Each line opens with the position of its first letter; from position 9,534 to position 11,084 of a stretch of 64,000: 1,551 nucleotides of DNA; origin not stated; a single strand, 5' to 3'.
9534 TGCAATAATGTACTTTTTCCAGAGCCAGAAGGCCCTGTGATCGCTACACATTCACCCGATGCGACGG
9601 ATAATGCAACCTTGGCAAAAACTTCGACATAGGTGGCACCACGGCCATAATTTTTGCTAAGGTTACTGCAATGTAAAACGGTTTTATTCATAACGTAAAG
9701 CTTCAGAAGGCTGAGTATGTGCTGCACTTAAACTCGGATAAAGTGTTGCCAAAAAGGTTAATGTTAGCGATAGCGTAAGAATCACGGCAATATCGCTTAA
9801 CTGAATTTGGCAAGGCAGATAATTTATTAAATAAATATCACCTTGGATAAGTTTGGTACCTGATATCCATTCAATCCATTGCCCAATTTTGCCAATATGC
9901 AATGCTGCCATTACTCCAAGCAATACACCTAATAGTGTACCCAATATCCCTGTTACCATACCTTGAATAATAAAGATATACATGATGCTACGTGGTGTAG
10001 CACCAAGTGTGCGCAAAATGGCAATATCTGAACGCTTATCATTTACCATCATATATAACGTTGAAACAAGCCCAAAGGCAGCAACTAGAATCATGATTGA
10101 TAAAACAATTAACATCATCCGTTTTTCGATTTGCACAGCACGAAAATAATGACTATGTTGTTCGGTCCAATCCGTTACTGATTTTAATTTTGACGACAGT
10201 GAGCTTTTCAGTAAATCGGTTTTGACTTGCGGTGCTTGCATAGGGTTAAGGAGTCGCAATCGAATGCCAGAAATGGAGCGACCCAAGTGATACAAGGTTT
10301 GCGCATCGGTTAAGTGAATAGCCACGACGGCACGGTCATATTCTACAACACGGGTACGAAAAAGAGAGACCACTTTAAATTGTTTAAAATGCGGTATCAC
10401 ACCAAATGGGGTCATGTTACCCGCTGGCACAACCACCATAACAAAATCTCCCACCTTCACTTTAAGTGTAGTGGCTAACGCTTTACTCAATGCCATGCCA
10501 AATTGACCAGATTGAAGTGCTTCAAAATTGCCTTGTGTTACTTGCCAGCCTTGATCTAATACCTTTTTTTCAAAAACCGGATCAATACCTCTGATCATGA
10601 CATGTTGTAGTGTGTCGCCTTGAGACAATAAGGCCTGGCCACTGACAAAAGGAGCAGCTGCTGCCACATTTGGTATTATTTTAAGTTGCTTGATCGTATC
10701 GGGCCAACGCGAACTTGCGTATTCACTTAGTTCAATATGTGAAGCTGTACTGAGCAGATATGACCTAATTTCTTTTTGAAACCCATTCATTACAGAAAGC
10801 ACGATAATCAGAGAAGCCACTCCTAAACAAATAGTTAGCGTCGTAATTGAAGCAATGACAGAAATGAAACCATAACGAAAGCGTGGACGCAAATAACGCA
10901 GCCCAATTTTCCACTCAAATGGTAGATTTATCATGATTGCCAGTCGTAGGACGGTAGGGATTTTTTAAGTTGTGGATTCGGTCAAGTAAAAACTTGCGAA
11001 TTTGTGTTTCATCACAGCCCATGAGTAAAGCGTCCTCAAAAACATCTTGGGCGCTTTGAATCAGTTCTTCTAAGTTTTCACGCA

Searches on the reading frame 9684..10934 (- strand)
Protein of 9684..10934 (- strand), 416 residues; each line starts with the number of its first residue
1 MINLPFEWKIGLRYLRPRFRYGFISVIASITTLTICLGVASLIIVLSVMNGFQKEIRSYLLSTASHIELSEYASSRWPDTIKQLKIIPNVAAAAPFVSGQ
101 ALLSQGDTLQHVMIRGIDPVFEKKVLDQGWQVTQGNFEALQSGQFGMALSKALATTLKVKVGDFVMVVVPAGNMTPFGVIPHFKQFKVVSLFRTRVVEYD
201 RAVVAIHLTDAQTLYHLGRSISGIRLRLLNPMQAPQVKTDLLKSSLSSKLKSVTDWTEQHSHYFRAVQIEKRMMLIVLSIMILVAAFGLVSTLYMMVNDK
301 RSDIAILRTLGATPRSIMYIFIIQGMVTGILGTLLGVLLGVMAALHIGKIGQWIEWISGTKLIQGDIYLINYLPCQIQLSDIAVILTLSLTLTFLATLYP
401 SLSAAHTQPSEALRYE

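Call 8: search_protein_families(library=pfam, proteins=[window:9684-10934:-])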
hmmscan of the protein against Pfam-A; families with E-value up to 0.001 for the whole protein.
window:9684-10934:- (416 aa): 2 families
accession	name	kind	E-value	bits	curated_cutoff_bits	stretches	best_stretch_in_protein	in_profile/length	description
PF12704.14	MacB_PCD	-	1.9e-19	71.3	27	1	30-241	3-204/207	MacB-like periplasmic core domain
PF02687.27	FtsX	-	2.5e-16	60.2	25.5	1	276-409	2-120/120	FtsX-like permease C-terminal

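Call 9: search_protein_families(library=ncbifam, proteins=[window:9684-10934:-])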
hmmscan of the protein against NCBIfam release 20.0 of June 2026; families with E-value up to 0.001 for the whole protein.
window:9684-10934:- (416 aa): 8 families
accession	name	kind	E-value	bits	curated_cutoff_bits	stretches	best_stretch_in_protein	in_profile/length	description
TIGR02212.1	lolCE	equivalog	2.2e-133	445.2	362.45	1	5-416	1-411/411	lipoprotein-releasing ABC transporter permease subunit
NF008357.0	PRK11146.1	exception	5.1e-92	308.8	439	1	6-413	5-411/414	lipoprotein-releasing ABC transporter permease subunit LolE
TIGR02213.1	lolE_release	exception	5.6e-90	302.1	540.35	1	9-413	5-408/411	lipoprotein-releasing ABC transporter permease subunit LolE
NF008076.0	PRK10814.1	exception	1.2e-69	235.3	473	1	9-416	8-399/399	lipoprotein-releasing ABC transporter permease subunit LolC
NF038347.1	FtsX_Gpos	exception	1.1e-10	41.3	225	1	248-339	145-236/296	permease-like cell division protein FtsX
TIGR03434.1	ADOP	subfamily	2.3e-09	36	622.3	1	234-344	641-751/803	ADOP family duplicated permease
NF038346.1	FtsX_actino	exception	4.4e-09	36.2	250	1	225-349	136-259/308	permease-like cell division protein FtsX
TIGR00439.2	FtsX_Gneg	equivalog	2.3e-05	23.7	255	1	265-345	161-241/292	permease-like cell division protein FtsX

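Call 20: find_encoding_contigs(protein=window:9684-10934:-, flank=10000, max_places=10)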
Protein window:9684-10934:- (416 aa): no gene with exactly this product is on record in the collection.
